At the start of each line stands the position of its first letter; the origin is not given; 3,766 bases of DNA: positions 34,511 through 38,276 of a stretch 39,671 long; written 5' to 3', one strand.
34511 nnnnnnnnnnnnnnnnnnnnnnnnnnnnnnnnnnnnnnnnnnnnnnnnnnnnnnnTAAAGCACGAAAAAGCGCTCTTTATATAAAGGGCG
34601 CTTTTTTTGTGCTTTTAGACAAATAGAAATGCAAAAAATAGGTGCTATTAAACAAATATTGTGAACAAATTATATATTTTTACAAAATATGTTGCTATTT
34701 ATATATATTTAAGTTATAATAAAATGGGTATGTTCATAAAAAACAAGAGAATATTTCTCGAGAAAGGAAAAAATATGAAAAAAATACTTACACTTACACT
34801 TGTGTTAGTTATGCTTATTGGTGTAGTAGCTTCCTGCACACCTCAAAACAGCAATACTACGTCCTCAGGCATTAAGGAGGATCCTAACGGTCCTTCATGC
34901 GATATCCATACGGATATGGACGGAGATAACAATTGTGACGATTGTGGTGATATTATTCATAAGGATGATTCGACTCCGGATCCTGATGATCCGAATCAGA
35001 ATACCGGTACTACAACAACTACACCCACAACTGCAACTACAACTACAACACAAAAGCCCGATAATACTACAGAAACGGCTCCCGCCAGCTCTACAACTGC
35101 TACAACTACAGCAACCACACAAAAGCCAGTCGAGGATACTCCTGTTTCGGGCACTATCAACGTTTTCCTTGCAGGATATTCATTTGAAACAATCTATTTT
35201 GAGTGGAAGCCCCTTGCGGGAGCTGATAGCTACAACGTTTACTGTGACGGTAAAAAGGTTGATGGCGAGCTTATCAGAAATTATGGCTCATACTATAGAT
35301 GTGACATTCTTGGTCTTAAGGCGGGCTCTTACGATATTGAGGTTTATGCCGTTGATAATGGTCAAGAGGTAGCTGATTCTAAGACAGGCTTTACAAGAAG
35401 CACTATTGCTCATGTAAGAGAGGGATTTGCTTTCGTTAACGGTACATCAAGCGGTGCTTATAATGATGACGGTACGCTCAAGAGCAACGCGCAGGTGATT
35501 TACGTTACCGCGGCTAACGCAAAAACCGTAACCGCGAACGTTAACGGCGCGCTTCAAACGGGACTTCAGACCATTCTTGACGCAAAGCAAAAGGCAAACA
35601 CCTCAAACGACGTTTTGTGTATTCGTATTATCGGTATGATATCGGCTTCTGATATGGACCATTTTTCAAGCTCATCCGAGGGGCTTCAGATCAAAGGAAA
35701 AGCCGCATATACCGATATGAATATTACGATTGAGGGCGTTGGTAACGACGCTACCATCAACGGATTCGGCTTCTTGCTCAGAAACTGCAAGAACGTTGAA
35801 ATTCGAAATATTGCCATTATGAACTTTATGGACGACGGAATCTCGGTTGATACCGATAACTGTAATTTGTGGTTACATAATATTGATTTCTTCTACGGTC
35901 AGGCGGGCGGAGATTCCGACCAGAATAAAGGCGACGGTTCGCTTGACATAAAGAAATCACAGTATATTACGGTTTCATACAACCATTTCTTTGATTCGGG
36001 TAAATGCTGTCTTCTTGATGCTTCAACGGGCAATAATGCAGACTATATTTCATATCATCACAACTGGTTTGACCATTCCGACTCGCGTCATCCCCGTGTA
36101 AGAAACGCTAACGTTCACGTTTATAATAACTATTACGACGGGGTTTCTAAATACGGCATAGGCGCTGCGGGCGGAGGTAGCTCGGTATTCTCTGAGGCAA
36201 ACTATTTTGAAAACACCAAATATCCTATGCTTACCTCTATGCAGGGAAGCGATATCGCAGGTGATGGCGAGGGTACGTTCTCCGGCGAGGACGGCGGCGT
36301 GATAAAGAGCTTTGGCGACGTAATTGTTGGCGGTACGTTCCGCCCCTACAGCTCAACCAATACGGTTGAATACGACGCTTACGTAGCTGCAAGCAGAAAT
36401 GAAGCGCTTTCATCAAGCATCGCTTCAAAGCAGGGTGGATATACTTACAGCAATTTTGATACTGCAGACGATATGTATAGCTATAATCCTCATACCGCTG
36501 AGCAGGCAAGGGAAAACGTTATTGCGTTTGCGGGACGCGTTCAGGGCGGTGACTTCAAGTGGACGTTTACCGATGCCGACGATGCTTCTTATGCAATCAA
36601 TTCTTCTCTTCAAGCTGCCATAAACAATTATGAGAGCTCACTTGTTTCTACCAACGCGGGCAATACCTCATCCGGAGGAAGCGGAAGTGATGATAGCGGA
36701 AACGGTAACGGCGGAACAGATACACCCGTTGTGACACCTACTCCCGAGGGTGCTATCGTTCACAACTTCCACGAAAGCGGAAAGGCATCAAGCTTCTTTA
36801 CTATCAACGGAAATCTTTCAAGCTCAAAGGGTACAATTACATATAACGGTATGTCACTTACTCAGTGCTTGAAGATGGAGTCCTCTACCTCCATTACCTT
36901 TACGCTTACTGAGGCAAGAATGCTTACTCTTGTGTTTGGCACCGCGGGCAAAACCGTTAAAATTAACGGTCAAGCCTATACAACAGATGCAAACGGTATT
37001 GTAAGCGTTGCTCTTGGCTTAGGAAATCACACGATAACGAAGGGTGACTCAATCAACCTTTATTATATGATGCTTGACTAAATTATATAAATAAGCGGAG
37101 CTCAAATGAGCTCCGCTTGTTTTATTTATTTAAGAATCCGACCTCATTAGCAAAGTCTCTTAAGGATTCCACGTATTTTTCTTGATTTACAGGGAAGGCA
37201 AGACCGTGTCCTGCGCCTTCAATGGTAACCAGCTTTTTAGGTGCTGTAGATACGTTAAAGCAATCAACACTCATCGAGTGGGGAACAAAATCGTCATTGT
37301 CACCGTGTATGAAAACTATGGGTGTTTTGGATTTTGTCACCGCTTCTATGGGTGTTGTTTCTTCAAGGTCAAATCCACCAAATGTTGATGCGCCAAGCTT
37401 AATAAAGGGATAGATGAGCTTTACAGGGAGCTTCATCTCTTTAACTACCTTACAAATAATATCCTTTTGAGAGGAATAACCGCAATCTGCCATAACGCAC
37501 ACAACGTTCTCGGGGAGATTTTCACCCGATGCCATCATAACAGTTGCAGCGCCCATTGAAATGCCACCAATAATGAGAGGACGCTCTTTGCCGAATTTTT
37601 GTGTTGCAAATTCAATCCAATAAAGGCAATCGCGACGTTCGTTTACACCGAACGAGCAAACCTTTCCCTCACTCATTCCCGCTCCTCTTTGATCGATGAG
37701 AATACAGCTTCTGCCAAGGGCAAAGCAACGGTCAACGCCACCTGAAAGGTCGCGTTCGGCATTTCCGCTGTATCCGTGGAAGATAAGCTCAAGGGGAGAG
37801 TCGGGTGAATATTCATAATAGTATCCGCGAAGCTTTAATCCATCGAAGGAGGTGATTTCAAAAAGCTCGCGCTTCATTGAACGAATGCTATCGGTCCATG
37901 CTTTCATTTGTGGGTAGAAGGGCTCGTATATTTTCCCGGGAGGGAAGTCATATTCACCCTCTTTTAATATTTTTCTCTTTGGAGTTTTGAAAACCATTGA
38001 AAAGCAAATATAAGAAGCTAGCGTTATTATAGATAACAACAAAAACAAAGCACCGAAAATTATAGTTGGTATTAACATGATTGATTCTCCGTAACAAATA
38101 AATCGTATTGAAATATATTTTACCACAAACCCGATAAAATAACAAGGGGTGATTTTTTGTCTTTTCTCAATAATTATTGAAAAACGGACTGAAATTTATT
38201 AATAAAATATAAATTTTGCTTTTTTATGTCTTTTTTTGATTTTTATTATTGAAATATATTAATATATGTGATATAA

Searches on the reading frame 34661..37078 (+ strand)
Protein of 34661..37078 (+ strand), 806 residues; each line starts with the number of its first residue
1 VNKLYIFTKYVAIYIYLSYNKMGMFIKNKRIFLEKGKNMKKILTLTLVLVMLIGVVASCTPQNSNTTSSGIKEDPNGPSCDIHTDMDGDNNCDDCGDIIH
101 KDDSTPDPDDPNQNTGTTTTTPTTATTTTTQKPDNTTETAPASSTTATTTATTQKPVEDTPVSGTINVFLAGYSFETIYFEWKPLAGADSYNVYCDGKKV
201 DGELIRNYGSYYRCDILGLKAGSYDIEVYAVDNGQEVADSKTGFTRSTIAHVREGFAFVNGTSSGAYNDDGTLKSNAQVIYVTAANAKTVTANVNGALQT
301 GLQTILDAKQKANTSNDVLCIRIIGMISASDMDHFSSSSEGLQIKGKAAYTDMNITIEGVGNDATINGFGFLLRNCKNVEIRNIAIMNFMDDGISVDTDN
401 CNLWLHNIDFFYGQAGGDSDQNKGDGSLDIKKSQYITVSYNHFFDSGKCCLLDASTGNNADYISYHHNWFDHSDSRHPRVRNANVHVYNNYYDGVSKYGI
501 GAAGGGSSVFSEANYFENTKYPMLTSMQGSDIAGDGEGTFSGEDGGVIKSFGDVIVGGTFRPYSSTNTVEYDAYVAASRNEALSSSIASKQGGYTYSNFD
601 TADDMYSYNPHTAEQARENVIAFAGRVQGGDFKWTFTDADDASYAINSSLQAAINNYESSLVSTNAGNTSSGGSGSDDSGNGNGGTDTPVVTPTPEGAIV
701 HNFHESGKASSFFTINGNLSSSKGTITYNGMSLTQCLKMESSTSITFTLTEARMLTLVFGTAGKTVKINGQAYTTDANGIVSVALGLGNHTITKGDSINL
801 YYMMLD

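Call 8: search_protein_families(library=pfam, proteins=[window:34661-37078:+], max_evalue=0.001)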
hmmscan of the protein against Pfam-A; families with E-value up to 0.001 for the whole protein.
window:34661-37078:+ (806 aa): 2 families
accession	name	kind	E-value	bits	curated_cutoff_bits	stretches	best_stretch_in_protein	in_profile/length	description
PF18283.7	CBM77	-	7.9e-38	129.6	25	1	697-803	1-108/108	Carbohydrate binding module 77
PF00544.25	Pectate_lyase_4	-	5e-21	75.7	24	1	350-516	32-211/211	Pectate lyase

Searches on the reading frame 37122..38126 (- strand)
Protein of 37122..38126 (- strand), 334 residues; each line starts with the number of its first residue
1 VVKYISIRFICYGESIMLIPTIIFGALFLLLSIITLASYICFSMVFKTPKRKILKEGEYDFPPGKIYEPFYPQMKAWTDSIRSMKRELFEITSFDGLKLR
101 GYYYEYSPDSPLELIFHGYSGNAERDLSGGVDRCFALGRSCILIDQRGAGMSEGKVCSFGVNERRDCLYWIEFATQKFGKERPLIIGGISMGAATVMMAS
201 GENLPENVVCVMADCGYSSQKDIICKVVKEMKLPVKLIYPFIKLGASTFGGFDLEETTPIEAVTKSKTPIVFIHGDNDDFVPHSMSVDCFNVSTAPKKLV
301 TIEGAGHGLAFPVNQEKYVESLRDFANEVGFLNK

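Call 8: search_protein_families(library=pfam, proteins=[window:37122-38126:-], max_evalue=0.001)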
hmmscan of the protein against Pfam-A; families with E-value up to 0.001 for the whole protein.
window:37122-38126:- (334 aa): 6 families
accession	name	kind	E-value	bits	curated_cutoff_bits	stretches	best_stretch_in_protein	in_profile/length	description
PF00561.26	Abhydrolase_1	-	1.9e-12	47.8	25.8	1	114-216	4-102/245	alpha/beta hydrolase fold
PF12146.15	Hydrolase_4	-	7.7e-12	45.4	27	1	114-205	8-99/239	Serine aminopeptidase, S33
PF00326.27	Peptidase_S9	-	1.4e-07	31.6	22.6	1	160-328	41-208/213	Prolyl oligopeptidase family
PF12697.13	Abhydrolase_6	-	0.00016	22.8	26.3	0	135-215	14-93/217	Alpha/beta hydrolase family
PF02129.25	Peptidase_S15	-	0.00016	21.9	23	0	134-223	47-136/262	X-Pro dipeptidyl-peptidase (S15 family)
PF01738.24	DLH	-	0.00087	19.4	21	0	254-321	130-200/217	Dienelactone hydrolase family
